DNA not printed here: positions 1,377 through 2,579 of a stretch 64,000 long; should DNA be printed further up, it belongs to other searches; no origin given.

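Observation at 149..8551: Co-directional cluster: PrpD-family enzyme, unknown enzyme, Ldh_2 dehydrogenase, CitE-like lyase, two paralogous ATP-grasp ligases and an APC amino-acid permease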

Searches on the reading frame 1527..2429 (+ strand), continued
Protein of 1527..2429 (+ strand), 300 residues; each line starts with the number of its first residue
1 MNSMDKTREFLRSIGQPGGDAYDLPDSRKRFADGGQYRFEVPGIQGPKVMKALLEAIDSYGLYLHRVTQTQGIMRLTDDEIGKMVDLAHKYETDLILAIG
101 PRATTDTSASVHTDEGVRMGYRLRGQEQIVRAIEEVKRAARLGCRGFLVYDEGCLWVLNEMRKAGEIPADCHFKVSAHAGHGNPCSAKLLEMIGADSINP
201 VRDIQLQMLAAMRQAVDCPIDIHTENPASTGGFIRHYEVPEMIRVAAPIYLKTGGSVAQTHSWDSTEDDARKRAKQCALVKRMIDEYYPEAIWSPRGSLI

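Call 42: search_protein_families(library=ncbifam, proteins=[L004:8857-9984:+, L004:7874-8845:+, L004:6505-7881:+, L001:4294-4806:+, L001:4799-5659:+, L001:6323-7537:+, L053:7687-8655:+, L082:11989-12972:+, L001:1357-2763:+, L001:7556-8626:+], max_evalue=0.001)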
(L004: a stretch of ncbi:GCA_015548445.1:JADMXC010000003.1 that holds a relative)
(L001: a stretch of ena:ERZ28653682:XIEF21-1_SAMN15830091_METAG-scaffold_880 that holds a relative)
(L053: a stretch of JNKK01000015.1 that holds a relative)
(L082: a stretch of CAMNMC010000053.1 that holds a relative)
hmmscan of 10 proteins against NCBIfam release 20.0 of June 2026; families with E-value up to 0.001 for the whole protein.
L004:8857-9984:+ (375 aa): 50 families (the best 25 are shown)
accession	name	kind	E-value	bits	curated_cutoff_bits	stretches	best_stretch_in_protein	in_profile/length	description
TIGR03297.1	Ppyr-DeCO2ase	equivalog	1.9e-122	408.8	312.5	1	15-355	1-343/360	phosphonopyruvate decarboxylase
TIGR03846.1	sulfopy_beta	equivalog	3.9e-30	105.1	221.5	1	184-349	1-159/182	sulfopyruvate decarboxylase subunit beta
TIGR03845.1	sulfopyru_alph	equivalog_domain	2e-25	89.6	147.95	1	6-162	3-154/160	sulfopyruvate decarboxylase subunit alpha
NF004813.0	PRK06163.1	equivalog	2.1e-19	70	240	1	176-346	7-172/202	hypothetical protein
TIGR00118.1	acolac_lg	equivalog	1.1e-13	50.6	538.35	1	185-348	364-536/557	biosynthetic-type acetolactate synthase large subunit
NF005485.1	PRK07092.1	equivalog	2.4e-13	49.7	493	1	172-347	340-519/523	benzoylformate decarboxylase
NF006052.0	PRK08199.1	subfamily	3.8e-12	45.3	539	1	179-348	364-539/559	thiamine pyrophosphate protein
NF006319.0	PRK08527.1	equivalog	1.3e-11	43.7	905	1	230-348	414-540/565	acetolactate synthase large subunit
NF005228.0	PRK06725.1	equivalog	1.9e-11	42.9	991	2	229-285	421-477/571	acetolactate synthase large subunit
NF006016.1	PRK08155.1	equivalog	2.4e-11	42.8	870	1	230-287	408-464/554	acetolactate synthase large subunit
NF006524.0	PRK08978.1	equivalog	6.2e-10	38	738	1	229-286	399-455/548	acetolactate synthase 2 catalytic subunit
NF005651.0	PRK07418.1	subfamily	1.2e-09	36.9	942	1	230-287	434-490/617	acetolactate synthase large subunit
NF004710.0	PRK06048.1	equivalog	4.2e-09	35.4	976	0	230-292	413-474/561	acetolactate synthase large subunit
NF005760.0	PRK07586.1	equivalog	4.9e-09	35.7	363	1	174-288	329-441/514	acetolactate synthase large subunit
NF005584.0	PRK07282.1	equivalog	6.6e-09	34.8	970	1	5-173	14-177/566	acetolactate synthase large subunit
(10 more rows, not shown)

L004:7874-8845:+ (323 aa): 7 families
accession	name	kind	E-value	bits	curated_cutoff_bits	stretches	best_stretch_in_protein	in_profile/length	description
NF049922.1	MethglyxlRedYdjG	equivalog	1.3e-18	67.1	550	1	27-289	42-308/326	NADH-dependent methylglyoxal reductase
NF007388.0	PRK09912.1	subfamily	2.2e-17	63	448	1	50-288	74-317/346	L-glyceraldehyde 3-phosphate reductase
TIGR01293.1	Kv_beta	subfamily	1.1e-16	60.8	365.4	1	8-287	17-302/319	voltage-dependent potassium channel subunit beta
NF007912.0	PRK10625.1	equivalog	3.4e-13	49.7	415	2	6-112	15-138/346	NADP(H)-dependent aldo-keto reductase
NF008377.0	PRK11172.1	equivalog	8.3e-11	41.6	327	1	23-140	18-133/267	2,5-didehydrogluconate reductase DkgB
NF008598.0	PRK11565.1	equivalog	1.2e-08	34.4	425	1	22-140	29-142/275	2,5-didehydrogluconate reductase DkgA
NF007695.0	PRK10376.1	subfamily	1.8e-05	23.9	280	0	11-140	30-169/290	oxidoreductase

L004:6505-7881:+ (458 aa): 2 families
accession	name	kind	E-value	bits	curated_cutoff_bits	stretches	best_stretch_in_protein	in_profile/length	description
NF042438.1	PrpD_hiGCgrampos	equivalog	2.7e-10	39.5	950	1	23-312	39-324/499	2-methylcitrate dehydratase PrpD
NF006943.0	PRK09425.1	equivalog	2.7e-06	26.4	575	1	115-396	136-422/480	bifunctional 2-methylcitrate dehydratase/aconitate hydratase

L001:4294-4806:+ (170 aa): 8 families
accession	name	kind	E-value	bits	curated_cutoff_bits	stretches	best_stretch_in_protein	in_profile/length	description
TIGR00723.1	ttdB_fumA_fumB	subfamily_domain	8.6e-24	84.4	145.15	1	14-169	2-167/169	FumA C-terminus/TtdB family hydratase beta subunit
NF005310.0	PRK06842.1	equivalog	4.9e-23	81.8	238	1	4-169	3-173/185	Fe-S-containing hydro-lyase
NF006082.0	PRK08228.1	equivalog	4.4e-17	62.2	264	1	4-162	4-170/205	L(+)-tartrate dehydratase subunit beta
NF004708.0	PRK06043.1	equivalog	2.6e-16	59.8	269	1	4-169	3-176/192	fumarate hydratase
NF006253.0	PRK08395.1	equivalog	1.2e-14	54.3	244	1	4-170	3-164/166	fumarate hydratase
NF011921.0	PRK15392.1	equivalog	1.7e-09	36.8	1060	1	3-161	359-525/550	class I fumarate hydratase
NF011920.0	PRK15391.1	subfamily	7.4e-08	31.1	1094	1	3-161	360-526/548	class I fumarate hydratase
NF011919.0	PRK15390.1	equivalog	1.1e-07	30.5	1105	1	3-161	360-526/548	class I fumarate hydratase FumA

L001:4799-5659:+ (286 aa): 3 families
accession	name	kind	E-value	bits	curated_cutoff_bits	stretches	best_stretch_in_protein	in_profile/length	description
TIGR00722.1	ttdA_fumA_fumB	subfamily_domain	5.8e-32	111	100.65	1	10-282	3-270/273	hydrolyase, tartrate alpha subunit/fumarate domain protein, Fe-S type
NF004885.0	PRK06246.1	equivalog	4.5e-31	108.1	276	1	5-270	6-265/279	fumarate hydratase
NF006084.0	PRK08230.1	equivalog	9.2e-17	61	365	1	20-279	25-281/303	L(+)-tartrate dehydratase subunit alpha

L001:6323-7537:+ (404 aa): 41 families (the best 25 are shown)
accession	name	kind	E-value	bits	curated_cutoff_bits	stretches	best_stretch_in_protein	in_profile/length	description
NF002563.0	PRK02186.1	subfamily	3e-30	105.2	625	1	19-393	22-397/890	argininosuccinate lyase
TIGR01205.1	D_ala_D_alaTIGR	subfamily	6.2e-16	58.3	245.65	1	99-232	102-247/318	D-alanine--D-alanine ligase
NF002378.0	PRK01372.1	subfamily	6.2e-15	54.7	243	1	99-196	96-191/305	D-alanine--D-alanine ligase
NF053643.1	Ddl_archaea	equivalog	7.7e-15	54.7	500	1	22-300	20-298/367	putative pseudomurein biosynthesis ATP-grasp protein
TIGR00877.1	purD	equivalog_domain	1.6e-14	53.6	288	1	26-284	27-304/425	phosphoribosylamine--glycine ligase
NF005543.0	PRK07206.1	subfamily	2.5e-14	52.8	302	1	51-336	57-356/416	hypothetical protein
NF009405.0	PRK12767.1-4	equivalog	7.8e-13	48.1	390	1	24-214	26-217/320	carbamoyl phosphate synthase-like protein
TIGR03909.1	pyrrolys_PylC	equivalog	1.3e-12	47.1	248.3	1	22-291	20-271/374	3-methylornithine--L-lysine ligase PylC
TIGR01369.1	CPSaseII_lrg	equivalog_domain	3.8e-12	44.7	1027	1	17-273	581-842/1052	carbamoyl-phosphate synthase (glutamine-hydrolyzing) large subunit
NF002527.0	PRK01966.1-3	equivalog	4.2e-12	45.9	310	1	97-224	112-241/332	D-alanine--D-alanine ligase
NF002528.0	PRK01966.1-4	subfamily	5.1e-12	45.3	262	1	102-245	140-298/366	D-alanine--D-alanine ligase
TIGR01161.1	purK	equivalog_domain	1.9e-11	43.9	318.4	1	17-272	15-266/362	5-(carboxyamino)imidazole ribonucleotide synthase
NF002526.0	PRK01966.1-2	equivalog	3.4e-11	42.6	449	1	102-278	134-322/362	D-alanine--D-alanine ligase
NF004679.0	PRK06019.1-5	equivalog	3.7e-11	42.5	326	1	3-249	4-245/376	5-(carboxyamino)imidazole ribonucleotide synthase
NF006766.0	PRK09288.1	equivalog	8.3e-11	41.3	339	1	10-246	21-260/396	formate-dependent phosphoribosylglycinamide formyltransferase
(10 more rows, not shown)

L053:7687-8655:+ (322 aa): 21 families
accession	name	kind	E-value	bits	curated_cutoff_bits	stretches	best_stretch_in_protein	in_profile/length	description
TIGR01327.1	PGDH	equivalog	2.3e-65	221.4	454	1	5-310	3-302/525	phosphoglycerate dehydrogenase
NF009714.1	PRK13243.1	equivalog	4.7e-59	200.4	455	1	35-313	35-317/332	glyoxylate reductase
NF005750.0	PRK07574.1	equivalog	1.3e-57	195.6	329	1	57-297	104-345/386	NAD-dependent formate dehydrogenase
NF008759.0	PRK11790.1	equivalog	3.6e-55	187.3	404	1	35-298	44-306/410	phosphoglycerate dehydrogenase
NF006263.0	PRK08410.1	equivalog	2.4e-54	184.9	389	1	35-311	32-309/311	D-2-hydroxyacid dehydrogenase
NF005069.0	PRK06487.1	equivalog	4.4e-51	173.8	448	1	49-312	51-314/320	2-hydroxyacid dehydrogenase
NF011938.0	PRK15409.1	equivalog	6.9e-47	160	492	1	31-306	31-306/324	glyoxylate/hydroxypyruvate reductase GhrB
NF005387.0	PRK06932.1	equivalog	1.9e-45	155.2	492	1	37-309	36-310/314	2-hydroxyacid dehydrogenase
NF041369.1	Dhydh_Halo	equivalog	3.8e-41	141.3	400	1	74-307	62-293/305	D-2-hydroxyacid dehydrogenase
NF005027.0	PRK06436.1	equivalog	9.8e-40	136.5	261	1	64-314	46-285/303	2-hydroxyacid dehydrogenase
NF000492.1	vanH_gen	exception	7.2e-37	127.1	540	1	68-305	67-307/312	D-lactate dehydrogenase VanH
NF001309.0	PRK00257.1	equivalog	5.2e-35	121.1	434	1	27-294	21-263/379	4-phosphoerythronate dehydrogenase PdxB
NF000371.1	vanH_Agroup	exception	2.9e-32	112.2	700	1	67-309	71-316/322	VanH-A/VanH-Pt family D-lactate dehydrogenase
NF000004.1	vanH-D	exception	2.8e-28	99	550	1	68-306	73-314/323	D-lactate dehydrogenase VanH-D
NF000112.1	vanH-Amyco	exception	7.4e-28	97.8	625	1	67-265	95-283/348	VanH-AOV family D-lactate dehydrogenase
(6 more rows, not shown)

L082:11989-12972:+ (327 aa): 12 families
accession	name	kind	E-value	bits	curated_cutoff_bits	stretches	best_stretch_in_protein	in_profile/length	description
NF006049.0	PRK08195.1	subfamily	1.4e-14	53.9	229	1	150-235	158-244/344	4-hyroxy-2-oxovalerate/4-hydroxy-2-oxopentanoic acid aldolase,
TIGR03217.1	4OH_2_O_val_ald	equivalog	1.9e-14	53.6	286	1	112-234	115-238/334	4-hydroxy-2-oxovalerate aldolase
TIGR02146.1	LysS_fung_arch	equivalog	8.7e-11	41.7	413.55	1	108-228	107-227/344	homocitrate synthase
TIGR02090.1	LEU1_arch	subfamily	1.7e-10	40.6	484.75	1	104-233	105-234/363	isopropylmalate/citramalate/homocitrate synthases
NF002085.0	PRK00915.1-2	subfamily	5.2e-10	38.7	517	1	105-232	120-245/504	2-isopropylmalate synthase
TIGR00977.1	citramal_synth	equivalog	1.7e-09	36.5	450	1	147-270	161-285/526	citramalate synthase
NF004283.0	PRK05692.1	subfamily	7.5e-08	31.8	246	1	133-221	150-238/300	hydroxymethylglutaryl-CoA lyase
TIGR02660.1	nifV_homocitr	equivalog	9.2e-08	31.7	462.9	1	109-231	111-232/365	homocitrate synthase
NF006761.0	PRK09282.1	domain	9.9e-06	24.3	402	1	120-261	132-271/591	pyruvate carboxylase subunit B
NF002086.0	PRK00915.1-3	equivalog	0.00023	19.8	532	1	104-232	115-246/516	2-isopropylmalate synthase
NF041069.1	IPMS_Sufob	equivalog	0.00025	20.4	600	1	116-240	118-243/371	isopropylmalate synthase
TIGR01108.1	oadA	equivalog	0.00093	17.8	756.5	0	122-256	129-261/582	sodium-extruding oxaloacetate decarboxylase subunit alpha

L001:1357-2763:+ (468 aa): 0 families

L001:7556-8626:+ (356 aa): 0 families

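Call 46: search_protein_families(library=pfam, proteins=[L023:13427-14911:+, L023:14936-15949:-, L023:16040-18085:+, L023:18105-19286:+, L023:19368-20489:-, L023:19539-20567:+, L023:15203-16033:+], max_evalue=0.0001)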
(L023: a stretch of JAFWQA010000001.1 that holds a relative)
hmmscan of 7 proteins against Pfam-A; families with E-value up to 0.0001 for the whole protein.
L023:13427-14911:+ (494 aa): 1 family
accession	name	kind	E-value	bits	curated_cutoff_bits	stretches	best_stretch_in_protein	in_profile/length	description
PF01554.23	MatE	-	1.1e-28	100.4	24.9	2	51-212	1-160/161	MatE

L023:14936-15949:- (337 aa): 4 families
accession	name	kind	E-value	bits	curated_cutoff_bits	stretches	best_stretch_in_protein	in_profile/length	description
PF00535.33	Glycos_transf_2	-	8.3e-37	127.1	23.3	1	24-187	1-164/168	Glycosyl transferase family 2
PF10111.15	Glyco_tranf_2_2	-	1.5e-09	38.2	27.3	1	24-116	1-97/276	Glycosyltransferase like family 2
PF13641.12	Glyco_tranf_2_3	-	8e-08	33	27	1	23-117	3-103/230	Glycosyltransferase like family 2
PF13704.12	Glyco_tranf_2_4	-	1.9e-05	25.5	27.5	1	46-114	15-85/98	Glycosyl transferase family 2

L023:16040-18085:+ (681 aa): 4 families
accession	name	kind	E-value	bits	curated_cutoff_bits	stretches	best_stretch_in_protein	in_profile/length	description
PF13714.12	PEP_mutase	-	4.8e-52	177.4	31.5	1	400-656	3-240/240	Phosphoenolpyruvate phosphomutase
PF01467.32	CTP_transf_like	-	1.3e-13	51.7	21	1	261-355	7-102/133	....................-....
PF12804.13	NTP_transf_3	-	2.8e-07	31.3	27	1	16-135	1-110/160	MobA-like NTP transferase domain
PF20202.4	DUF6564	-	2.6e-05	24.5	25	1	39-144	9-120/230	Domain of unknown function (DUF6564)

L023:18105-19286:+ (393 aa): 3 families
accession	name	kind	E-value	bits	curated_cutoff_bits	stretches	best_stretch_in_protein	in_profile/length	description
PF00465.25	Fe-ADH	-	1.7e-37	129.1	31.3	1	27-186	3-168/168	Iron-containing alcohol dehydrogenase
PF25137.1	ADH_Fe_C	-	5.8e-21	75.5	27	1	199-387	3-192/194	Fe-containing alcohol dehydrogenase family, C-terminal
PF13685.12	Fe-ADH_2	-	1e-10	42.3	28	1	78-120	51-93/149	Iron-containing alcohol dehydrogenase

L023:19368-20489:- (373 aa): 2 families
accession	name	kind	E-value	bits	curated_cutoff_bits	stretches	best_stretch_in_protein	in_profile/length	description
PF02775.26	TPP_enzyme_C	-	3.1e-18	66.4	21.9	1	205-342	3-151/151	Thiamine pyrophosphate enzyme, C-terminal TPP binding domain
PF02776.23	TPP_enzyme_N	-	4.4e-13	49.5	26.8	1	5-118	9-114/119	Thiamine pyrophosphate enzyme, N-terminal TPP binding domain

L023:19539-20567:+ (342 aa): 0 families

L023:15203-16033:+ (276 aa): 0 families

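Call 49: find_encoding_contigs(protein=P0121, flank=8000, max_places=2)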
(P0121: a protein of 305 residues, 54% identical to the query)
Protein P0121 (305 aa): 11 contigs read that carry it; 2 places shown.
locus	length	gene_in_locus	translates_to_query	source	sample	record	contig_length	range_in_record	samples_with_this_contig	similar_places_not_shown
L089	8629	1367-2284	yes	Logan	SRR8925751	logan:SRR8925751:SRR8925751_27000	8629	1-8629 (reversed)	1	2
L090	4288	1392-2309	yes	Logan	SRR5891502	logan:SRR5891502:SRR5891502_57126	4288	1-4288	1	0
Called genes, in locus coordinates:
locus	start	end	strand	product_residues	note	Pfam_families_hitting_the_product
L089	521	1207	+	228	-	PF00392:GntR, PF07729:FCD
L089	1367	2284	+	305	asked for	-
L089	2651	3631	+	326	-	PF03401:TctC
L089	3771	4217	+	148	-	PF07331:TctB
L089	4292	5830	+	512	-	PF01970:TctA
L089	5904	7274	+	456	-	PF03972:MmgE_PrpD_N, PF19305:MmgE_PrpD_C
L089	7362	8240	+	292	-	PF00701:DHDPS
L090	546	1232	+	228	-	PF00392:GntR, PF07729:FCD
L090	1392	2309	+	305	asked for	-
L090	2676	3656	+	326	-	PF03401:TctC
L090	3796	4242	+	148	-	PF07331:TctB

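Call 50: find_encoding_contigs(protein=P0126, flank=8000, max_places=2)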
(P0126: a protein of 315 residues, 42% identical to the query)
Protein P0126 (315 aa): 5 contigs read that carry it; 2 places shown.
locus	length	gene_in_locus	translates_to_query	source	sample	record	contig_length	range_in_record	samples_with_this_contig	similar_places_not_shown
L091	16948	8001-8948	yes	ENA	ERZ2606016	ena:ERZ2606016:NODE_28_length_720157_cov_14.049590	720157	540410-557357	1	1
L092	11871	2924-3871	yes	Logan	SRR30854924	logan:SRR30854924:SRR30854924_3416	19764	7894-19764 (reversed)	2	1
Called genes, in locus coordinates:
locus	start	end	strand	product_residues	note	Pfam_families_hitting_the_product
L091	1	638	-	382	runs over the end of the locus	PF02746:MR_MLE_N, PF13378:MR_MLE_C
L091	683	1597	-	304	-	-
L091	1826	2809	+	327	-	PF19300:BPD_transp_1_N, PF00528:BPD_transp_1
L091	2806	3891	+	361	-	PF12911:OppC_N, PF00528:BPD_transp_1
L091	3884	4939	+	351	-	PF00005:ABC_tran, PF13304:AAA_21 (weak), PF08352:oligo_HPY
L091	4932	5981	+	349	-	PF00005:ABC_tran, PF08352:oligo_HPY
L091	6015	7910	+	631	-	PF00496:SBP_bac_5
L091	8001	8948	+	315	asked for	-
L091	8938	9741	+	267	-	PF04909:Amidohydro_2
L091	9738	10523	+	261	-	PF04909:Amidohydro_2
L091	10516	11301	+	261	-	PF02633:Creatininase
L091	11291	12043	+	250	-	PF00106:adh_short, PF08659:KR, PF23441:SDR, PF13561:adh_short_C2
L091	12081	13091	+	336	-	PF00248:Aldo_ket_red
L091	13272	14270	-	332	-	PF01244:Peptidase_M19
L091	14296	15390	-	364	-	-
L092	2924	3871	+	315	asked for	-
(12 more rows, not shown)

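Call 51: find_encoding_contigs(protein=P0124, flank=8000, max_places=2)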
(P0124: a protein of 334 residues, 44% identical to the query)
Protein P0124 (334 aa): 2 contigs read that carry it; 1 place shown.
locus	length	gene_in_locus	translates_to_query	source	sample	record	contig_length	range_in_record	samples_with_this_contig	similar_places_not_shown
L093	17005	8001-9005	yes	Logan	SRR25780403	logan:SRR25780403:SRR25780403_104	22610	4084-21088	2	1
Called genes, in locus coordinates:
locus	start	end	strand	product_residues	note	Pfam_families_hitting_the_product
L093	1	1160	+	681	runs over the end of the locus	PF14028:Lant_dehydr_C, PF01135:PCMT, PF13847:Methyltransf_31 (faint)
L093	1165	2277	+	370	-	-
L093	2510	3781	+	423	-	-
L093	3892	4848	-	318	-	PF00389:2-Hacid_dh, PF02826:2-Hacid_dh_C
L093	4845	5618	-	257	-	PF00535:Glycos_transf_2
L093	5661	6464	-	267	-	PF05721:PhyH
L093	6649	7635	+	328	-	PF08240:ADH_N (weak), PF16912:Glu_dehyd_C (weak), PF00107:ADH_zinc_N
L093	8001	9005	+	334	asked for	-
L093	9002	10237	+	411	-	PF00202:Aminotran_3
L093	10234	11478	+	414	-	PF00171:Aldedh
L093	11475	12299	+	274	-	PF02110:HK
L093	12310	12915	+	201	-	PF01966:HD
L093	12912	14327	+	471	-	PF13535:ATP-grasp_4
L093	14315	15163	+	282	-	PF02668:TauD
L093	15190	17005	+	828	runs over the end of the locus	PF02543:Carbam_trans_N, PF16861:Carbam_trans_C, PF13489:Methyltransf_23, PF08241:Methyltransf_11, PF08242:Methyltransf_12, PF13649:Methyltransf_25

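Call 52: find_encoding_contigs(protein=P0127, flank=8000, max_places=2)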
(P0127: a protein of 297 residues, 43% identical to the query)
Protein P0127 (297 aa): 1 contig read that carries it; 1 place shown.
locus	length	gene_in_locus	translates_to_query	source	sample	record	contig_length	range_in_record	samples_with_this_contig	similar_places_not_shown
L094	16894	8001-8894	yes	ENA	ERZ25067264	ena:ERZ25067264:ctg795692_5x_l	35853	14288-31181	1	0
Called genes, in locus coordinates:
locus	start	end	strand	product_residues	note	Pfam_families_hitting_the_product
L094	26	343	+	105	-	PF01799:Fer2_2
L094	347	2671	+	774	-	PF01315:Ald_Xan_dh_C, PF02738:MoCoBD_1, PF20256:MoCoBD_2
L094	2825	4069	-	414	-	PF07690:MFS_1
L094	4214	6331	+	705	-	PF05378:Hydant_A_N, PF01968:Hydantoinase_A, PF19278:Hydant_A_C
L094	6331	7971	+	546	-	PF02538:Hydantoinase_B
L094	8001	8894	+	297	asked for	PF01136:Peptidase_U32 (faint)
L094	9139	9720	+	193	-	PF09347:DUF1989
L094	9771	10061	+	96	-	PF01527:HTH_Tnp_1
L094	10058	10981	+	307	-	PF13276:HTH_21, PF00665:rve, PF24764:rva_4 (weak), PF13683:rve_3 (weak)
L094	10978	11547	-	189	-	-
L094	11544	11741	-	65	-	-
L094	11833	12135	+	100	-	PF03869:Arc (weak)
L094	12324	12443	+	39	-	-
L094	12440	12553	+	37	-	-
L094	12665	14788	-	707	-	-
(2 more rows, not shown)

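Call 53: find_encoding_contigs(protein=P0123, flank=8000, max_places=2)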
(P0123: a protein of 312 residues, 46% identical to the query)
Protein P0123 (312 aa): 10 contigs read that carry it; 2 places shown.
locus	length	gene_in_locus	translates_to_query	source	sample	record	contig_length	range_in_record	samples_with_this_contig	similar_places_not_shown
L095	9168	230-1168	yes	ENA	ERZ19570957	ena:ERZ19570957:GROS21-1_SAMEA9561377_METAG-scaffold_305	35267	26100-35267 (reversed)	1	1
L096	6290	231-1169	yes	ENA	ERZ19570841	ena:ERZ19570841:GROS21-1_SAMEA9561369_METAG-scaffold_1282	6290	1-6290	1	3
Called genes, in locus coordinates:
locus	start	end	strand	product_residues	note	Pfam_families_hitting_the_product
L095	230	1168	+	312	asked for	-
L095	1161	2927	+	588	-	PF13522:GATase_6, PF13537:GATase_7, PF00733:Asn_synthase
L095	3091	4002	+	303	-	PF03547:Mem_trans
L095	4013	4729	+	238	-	PF03328:HpcH_HpaI (weak)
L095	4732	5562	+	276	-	PF02668:TauD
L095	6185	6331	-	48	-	PF27070:HTH_Rpn_C (weak)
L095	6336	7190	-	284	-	PF12784:PDDEXK_2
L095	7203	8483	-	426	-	PF13609:Porin_4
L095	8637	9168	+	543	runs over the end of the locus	-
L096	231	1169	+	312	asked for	-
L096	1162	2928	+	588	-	PF13522:GATase_6, PF13537:GATase_7, PF00733:Asn_synthase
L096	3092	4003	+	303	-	PF03547:Mem_trans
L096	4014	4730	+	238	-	PF03328:HpcH_HpaI (weak)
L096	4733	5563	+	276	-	PF02668:TauD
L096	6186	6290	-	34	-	?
